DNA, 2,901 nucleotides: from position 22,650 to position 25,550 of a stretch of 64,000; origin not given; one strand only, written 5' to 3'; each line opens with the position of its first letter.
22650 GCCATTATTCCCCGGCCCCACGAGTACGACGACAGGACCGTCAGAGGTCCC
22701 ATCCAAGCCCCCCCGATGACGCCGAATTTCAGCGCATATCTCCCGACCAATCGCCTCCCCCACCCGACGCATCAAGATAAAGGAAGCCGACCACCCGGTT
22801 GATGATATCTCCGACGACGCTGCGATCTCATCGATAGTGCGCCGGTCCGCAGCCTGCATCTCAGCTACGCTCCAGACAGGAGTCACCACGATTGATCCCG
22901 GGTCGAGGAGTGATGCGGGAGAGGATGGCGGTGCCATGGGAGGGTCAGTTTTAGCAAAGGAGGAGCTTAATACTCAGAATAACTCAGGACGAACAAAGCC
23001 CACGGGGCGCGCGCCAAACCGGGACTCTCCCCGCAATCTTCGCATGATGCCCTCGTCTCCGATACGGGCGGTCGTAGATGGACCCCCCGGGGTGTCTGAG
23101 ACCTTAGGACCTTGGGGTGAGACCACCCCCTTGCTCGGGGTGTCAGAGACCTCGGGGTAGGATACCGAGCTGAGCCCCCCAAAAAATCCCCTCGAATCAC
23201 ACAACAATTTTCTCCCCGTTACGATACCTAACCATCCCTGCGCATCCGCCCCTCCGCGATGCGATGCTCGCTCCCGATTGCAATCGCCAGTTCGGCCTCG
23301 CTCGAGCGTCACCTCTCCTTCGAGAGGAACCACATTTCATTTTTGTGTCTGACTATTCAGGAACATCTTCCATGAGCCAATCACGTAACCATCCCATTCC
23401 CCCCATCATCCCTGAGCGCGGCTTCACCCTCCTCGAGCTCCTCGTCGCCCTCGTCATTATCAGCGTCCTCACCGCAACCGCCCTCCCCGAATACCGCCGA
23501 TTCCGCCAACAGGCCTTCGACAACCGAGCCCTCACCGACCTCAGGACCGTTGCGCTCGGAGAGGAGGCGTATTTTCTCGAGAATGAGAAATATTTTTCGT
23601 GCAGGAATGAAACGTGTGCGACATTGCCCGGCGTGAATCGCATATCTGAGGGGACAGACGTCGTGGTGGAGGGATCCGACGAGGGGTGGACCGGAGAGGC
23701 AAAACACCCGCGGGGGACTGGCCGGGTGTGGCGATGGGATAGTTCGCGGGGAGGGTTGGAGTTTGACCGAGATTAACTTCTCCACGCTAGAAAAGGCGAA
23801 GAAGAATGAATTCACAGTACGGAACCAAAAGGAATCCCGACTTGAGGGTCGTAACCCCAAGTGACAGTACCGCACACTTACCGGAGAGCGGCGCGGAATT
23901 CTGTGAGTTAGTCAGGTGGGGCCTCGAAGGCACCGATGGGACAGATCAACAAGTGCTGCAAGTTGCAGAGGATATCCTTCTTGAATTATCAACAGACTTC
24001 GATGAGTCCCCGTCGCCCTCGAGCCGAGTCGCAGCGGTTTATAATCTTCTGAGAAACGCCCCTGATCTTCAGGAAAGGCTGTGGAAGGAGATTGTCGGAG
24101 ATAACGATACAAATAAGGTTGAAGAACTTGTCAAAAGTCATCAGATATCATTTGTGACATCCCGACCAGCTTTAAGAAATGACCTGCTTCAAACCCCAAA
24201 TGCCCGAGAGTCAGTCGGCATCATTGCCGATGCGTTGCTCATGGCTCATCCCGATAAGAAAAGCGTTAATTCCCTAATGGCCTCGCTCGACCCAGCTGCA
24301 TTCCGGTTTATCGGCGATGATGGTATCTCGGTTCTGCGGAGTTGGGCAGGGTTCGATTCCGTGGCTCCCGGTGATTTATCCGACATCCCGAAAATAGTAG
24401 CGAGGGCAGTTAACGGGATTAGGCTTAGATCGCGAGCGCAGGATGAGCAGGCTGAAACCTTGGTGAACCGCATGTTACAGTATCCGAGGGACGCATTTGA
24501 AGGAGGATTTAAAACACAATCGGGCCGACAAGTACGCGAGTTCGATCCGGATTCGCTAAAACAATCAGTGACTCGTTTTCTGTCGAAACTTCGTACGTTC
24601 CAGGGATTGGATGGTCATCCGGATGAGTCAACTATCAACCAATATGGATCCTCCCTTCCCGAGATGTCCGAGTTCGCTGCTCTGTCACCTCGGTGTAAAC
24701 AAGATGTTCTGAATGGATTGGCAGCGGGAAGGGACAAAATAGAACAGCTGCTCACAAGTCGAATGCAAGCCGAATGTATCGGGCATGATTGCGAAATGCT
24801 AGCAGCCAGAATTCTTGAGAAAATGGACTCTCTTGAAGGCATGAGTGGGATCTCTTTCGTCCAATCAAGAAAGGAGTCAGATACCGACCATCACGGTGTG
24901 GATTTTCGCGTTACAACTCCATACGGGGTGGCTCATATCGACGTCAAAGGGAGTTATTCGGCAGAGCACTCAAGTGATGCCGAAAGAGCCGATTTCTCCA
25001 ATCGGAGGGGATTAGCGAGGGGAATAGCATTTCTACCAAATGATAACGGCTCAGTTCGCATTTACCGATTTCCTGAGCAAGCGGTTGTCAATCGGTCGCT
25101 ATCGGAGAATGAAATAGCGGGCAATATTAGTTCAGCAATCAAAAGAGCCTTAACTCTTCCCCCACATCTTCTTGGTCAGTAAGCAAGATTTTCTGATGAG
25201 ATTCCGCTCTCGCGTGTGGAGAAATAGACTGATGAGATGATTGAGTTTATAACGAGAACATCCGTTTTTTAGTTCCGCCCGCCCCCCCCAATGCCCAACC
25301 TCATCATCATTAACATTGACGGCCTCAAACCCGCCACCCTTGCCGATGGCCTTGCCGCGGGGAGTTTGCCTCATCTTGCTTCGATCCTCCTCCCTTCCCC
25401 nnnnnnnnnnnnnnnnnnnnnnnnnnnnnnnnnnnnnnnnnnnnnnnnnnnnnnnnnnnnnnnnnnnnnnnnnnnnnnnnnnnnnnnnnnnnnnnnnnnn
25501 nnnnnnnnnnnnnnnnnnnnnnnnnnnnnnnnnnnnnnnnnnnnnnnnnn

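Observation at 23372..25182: Lower-GC island: a prepilin-type pilin with a long leader, followed by a 458-aa orphan protein with a possible nuclease-like C-terminus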

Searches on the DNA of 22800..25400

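Call 114: search_rna_families(source=window, start=22800, end=25400, threshold=evalue, max_evalue=1)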
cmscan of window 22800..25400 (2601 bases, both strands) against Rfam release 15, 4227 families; matches with E-value up to 1: 0.
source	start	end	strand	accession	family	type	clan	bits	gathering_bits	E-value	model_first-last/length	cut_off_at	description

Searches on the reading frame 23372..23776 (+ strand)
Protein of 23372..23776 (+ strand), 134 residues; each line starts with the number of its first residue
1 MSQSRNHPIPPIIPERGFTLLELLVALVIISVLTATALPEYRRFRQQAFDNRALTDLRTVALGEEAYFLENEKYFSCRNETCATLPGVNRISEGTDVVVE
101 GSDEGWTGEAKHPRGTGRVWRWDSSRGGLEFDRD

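Call 3: search_protein_families(library=pfam, proteins=[window:23372-23776:+], max_evalue=1)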
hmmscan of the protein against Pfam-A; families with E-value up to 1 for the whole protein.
window:23372-23776:+ (134 aa): 1 family
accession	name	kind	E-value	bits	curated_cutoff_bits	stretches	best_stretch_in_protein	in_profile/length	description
PF07963.17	N_methyl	-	8e-09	35.2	21.2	1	15-38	4-27/27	Prokaryotic N-terminal methylation motif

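Call 4: search_protein_families(library=ncbifam, proteins=[window:23372-23776:+], max_evalue=1)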
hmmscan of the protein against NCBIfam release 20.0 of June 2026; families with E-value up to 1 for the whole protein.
window:23372-23776:+ (134 aa): 19 families
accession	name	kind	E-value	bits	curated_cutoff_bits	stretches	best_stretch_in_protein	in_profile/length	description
NF041775.1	typeIV_PilA_Myxo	equivalog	1.4e-09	38.3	400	1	15-84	10-79/214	type IV pilin protein PilA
NF007862.0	PRK10574.1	equivalog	2.1e-08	34.4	138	1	15-77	4-66/145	prepilin peptidase-dependent pilin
TIGR01710.1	typeII_sec_gspG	equivalog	6.2e-08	32.7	88.85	1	16-76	1-61/134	type II secretion system major pseudopilin GspG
TIGR02532.1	IV_pilin_GFxxxE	domain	8.5e-08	31.7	16.3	1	16-38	2-24/24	prepilin-type N-terminal cleavage/methylation domain-containing protein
NF041013.1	T4P_ComGE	equivalog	4.1e-07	30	49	1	16-48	4-36/83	competence type IV pilus minor pilin ComGE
NF007800.0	PRK10506.1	equivalog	1e-06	28.7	158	1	15-58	8-51/163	prepilin peptidase-dependent protein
TIGR01708.2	typeII_sec_gspH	equivalog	1.6e-06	28.2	80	1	15-48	1-35/169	type II secretion system minor pseudopilin GspH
NF040999.1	pilin_ComGC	equivalog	6.6e-06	26.2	75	1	16-75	2-61/84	competence type IV pilus major pilin ComGC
TIGR01707.1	gspI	equivalog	9.7e-05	22.8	44.35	1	17-43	1-27/101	type II secretion system minor pseudopilin GspI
NF041002.1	pilin_ComGF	equivalog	0.00058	20.1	80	1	15-45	1-31/139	competence type IV pilus minor pilin ComGF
NF007848.0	PRK10557.1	equivalog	0.00088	18.6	120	1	15-54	10-49/192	prepilin peptidase-dependent protein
NF040982.1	ComGD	equivalog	0.0035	17.7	70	1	15-43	1-29/139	competence type IV pilus minor pilin ComGD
NF007660.0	PRK10332.1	equivalog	0.006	17.1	86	1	15-52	8-44/107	prepilin-type N-terminal cleavage/methylation domain-containing protein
NF038303.1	EPS_HpsB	equivalog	0.011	15.7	150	1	15-36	2-23/211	hormogonium polysaccharide secretion pseudopilin HpsB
TIGR01711.1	gspJ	equivalog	0.012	15.5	64.85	1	16-45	1-27/192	type II secretion system minor pseudopilin GspJ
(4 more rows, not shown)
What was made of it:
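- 23372..23776 (+): Prepilin-type (class III signal) pilin or pseudopilin, 134 aa, with native composition. Codons 1-130 (to 23761) are the conserved native gene. The last 4 codons (FDRD) and the stop come from the cassette. Pfam N_methyl 8e-9 and TIGR02532 8.5e-8; all subfamily equivalogs (GspG, PilA, PpdD) are below cut-off (calls 3, 4).
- Checked: Pfam N_methyl scores 8e-9 and TIGR02532 8.5e-8 (calls 3, 4).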

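Call 5: search_protein_families(library=padloc, proteins=[window:23372-23776:+], max_evalue=1)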
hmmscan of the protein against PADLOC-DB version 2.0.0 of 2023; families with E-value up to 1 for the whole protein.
window:23372-23776:+ (134 aa): 0 families
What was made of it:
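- No defence-database model matches X (call 5).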

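Call 10: list_cluster_members(proteins=[P0001, P0002, window:23806-25182:+, window:23372-23776:+])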
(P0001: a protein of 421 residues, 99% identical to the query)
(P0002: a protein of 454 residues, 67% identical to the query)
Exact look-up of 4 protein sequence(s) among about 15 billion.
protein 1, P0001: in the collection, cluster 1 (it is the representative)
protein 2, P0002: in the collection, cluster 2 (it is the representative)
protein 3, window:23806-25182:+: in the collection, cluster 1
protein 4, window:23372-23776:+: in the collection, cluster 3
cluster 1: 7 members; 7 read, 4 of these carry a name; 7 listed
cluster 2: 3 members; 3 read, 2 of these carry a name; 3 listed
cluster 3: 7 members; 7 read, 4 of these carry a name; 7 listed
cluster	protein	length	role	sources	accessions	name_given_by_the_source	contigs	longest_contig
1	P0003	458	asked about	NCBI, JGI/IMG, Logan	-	hypothetical protein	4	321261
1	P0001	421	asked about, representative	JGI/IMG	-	hypothetical protein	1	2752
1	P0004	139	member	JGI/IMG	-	hypothetical protein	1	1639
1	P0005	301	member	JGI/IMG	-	hypothetical protein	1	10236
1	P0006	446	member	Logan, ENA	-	-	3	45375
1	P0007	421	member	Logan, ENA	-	-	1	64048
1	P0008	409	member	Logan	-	-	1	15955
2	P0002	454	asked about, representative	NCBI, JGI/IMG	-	hypothetical protein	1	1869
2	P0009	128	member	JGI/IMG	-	hypothetical protein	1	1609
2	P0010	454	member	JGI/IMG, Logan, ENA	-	-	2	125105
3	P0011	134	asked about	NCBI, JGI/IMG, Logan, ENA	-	prepilin-type N-terminal cleavage/methylation domain-containing protein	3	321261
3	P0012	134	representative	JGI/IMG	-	prepilin-type N-terminal cleavage/methylation domain-containing protein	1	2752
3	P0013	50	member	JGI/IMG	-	hypothetical protein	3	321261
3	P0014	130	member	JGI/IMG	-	prepilin-type N-terminal cleavage/methylation domain-containing protein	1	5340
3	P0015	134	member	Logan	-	-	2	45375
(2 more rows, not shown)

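Call 65: find_related_loci(query=window:23372-23776:+, collection=metagenome_contigs, flank=6000)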
Query window:23372-23776:+ (134 aa) in metagenome_contigs; peptide patterns used: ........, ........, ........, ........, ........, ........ (x = any residue, [..] = any of these).
282 stretches matched a pattern; 3 encode a relative of the query (tblastn E <= 1e-3); 3 distinct loci.
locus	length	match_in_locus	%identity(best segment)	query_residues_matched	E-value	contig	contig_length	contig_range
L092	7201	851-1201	70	14-130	1e-56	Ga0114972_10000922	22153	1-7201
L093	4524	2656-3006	70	14-130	1e-56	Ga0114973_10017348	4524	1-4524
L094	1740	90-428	52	17-129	3e-44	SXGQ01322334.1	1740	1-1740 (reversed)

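Call 111: search_protein_families(library=padloc, proteins=[L002:8380-9474:+, L002:11507-12787:-], max_evalue=0.001)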
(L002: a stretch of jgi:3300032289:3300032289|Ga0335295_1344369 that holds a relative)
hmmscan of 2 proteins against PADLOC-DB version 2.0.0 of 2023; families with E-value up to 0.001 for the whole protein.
L002:8380-9474:+ (364 aa): 7 families
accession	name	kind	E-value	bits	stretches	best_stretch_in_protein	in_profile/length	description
PDLC03963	SoFic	-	1e-53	181.1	1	39-352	51-349/361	-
PDLC04966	PDC-S24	-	3.3e-16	57.2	1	100-215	228-342/497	-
PDLC04840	PDC-S04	-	1e-14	52.8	1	49-205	16-170/227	-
PDLC04836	PDC-S04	-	3.2e-14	50.7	1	49-204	30-182/244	-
PDLC04839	PDC-S04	-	1e-11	42.9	1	182-246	132-192/205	-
PDLC04837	PDC-S04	-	1.9e-09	35.2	1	51-204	32-178/234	-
PDLC04838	PDC-S04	-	6.5e-06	24.1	1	185-217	138-170/209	-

L002:11507-12787:- (426 aa): 7 families
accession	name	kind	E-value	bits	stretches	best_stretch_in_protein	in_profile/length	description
PDLC04790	PDC-S01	-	5.9e-49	164.9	2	196-419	188-418/422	-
PDLC04789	PDC-S01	-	1.1e-35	121.5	1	60-375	20-345/375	-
PDLC04787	PDC-S01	-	3.6e-22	76.8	1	62-420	32-407/412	-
PDLC04791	PDC-S01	-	6.6e-21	72.4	1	61-397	23-375/395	-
PDLC04786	PDC-S01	-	5.5e-11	39.9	1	285-376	301-392/439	-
PDLC04788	PDC-S01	-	1.8e-06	25.2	1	282-372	289-384/448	-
PDLC04792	PDC-S01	-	4e-05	20.4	0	286-413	301-425/452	-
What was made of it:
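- On Defence-island gene: It is suggestive in L002 (SoFic 1e-53, PDC-S01 6e-49, call 111).
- Defence-type neighbours in one context: in L002, X lies between a near full-length SoFic-type Fic protein (1e-53) and an AAA_14/DUF4143 PDC-S01 protein (6e-49) (call 111).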

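Call 113: search_protein_families(library=padloc, proteins=[L002:791-1429:-, L002:2259-3563:-, L002:4689-5897:-, L002:5894-6574:-, L002:6562-7584:-, L002:12889-14259:-, L002:14489-15400:+, L002:16071-17543:+], max_evalue=0.001)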
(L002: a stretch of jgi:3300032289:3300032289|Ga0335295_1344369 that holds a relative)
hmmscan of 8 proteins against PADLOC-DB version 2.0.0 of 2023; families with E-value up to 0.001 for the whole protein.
L002:791-1429:- (212 aa): 1 family
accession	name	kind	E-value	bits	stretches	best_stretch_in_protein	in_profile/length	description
PDLC01096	C3a212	-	4e-21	73.4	1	40-199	38-185/279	SNc+LTD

L002:2259-3563:- (434 aa): 0 families

L002:4689-5897:- (402 aa): 1 family
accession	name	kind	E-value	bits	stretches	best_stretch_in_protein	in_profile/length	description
PDLC01990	CARF_m8--CARF_Beta-galactosidase_LolE_TM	-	2.4e-07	26.5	1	150-392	1295-1527/1791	-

L002:5894-6574:- (226 aa): 12 families
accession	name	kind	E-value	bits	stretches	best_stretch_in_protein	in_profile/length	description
PDLC04135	mad3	-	2.1e-32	111.1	2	140-219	259-340/374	mads_3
PDLC04140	mad8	-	1.4e-11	42.4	1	22-205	16-235/314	mads_8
PDLC02980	AriA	-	1e-09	36.8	1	36-57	2-23/304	-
PDLC04213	HEC-02A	-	1.1e-06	26.4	1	158-207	227-276/337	-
PDLC02335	AbiLi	-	8.2e-06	23.1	0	153-206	184-240/326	AbiLi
PDLC00075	GajA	-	2.7e-05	20.9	0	141-209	245-312/536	AAA ATPase domain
PDLC04214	HEC-02A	-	0.00013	19.3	1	159-203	234-278/338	-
PDLC03865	LmuB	-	0.00022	17.5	0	156-203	920-974/1007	-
PDLC03878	NsnB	-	0.00025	18.9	0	140-221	212-293/345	-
PDLC00289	PtuA1|PtuA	-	0.00059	17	0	143-211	226-296/404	AAA ATPase domain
PDLC04182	HEC-01A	-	0.00083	16.4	0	33-57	31-55/406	-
PDLC02914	ATPase-Toprim_I-B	-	0.00093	16.5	0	143-208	183-249/443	-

L002:6562-7584:- (340 aa): 0 families

L002:12889-14259:- (456 aa): 4 families
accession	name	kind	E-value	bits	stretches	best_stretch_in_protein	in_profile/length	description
PDLC01995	RtcR_PspF2--CARF_AAA_HTH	-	4.3e-81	271.5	1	135-454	153-475/481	-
PDLC01994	RtcR_PspF1--CARF_AAA_HTH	-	3.8e-57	192.4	1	142-452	154-463/468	-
PDLC01993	RtcR--CARF_AAA_HTH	-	3.2e-50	169.1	1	158-379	191-422/523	-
PDLC04725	PDC-M60B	-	0.00087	17.2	0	4-59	5-59/158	-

L002:14489-15400:+ (303 aa): 0 families

L002:16071-17543:+ (490 aa): 0 families
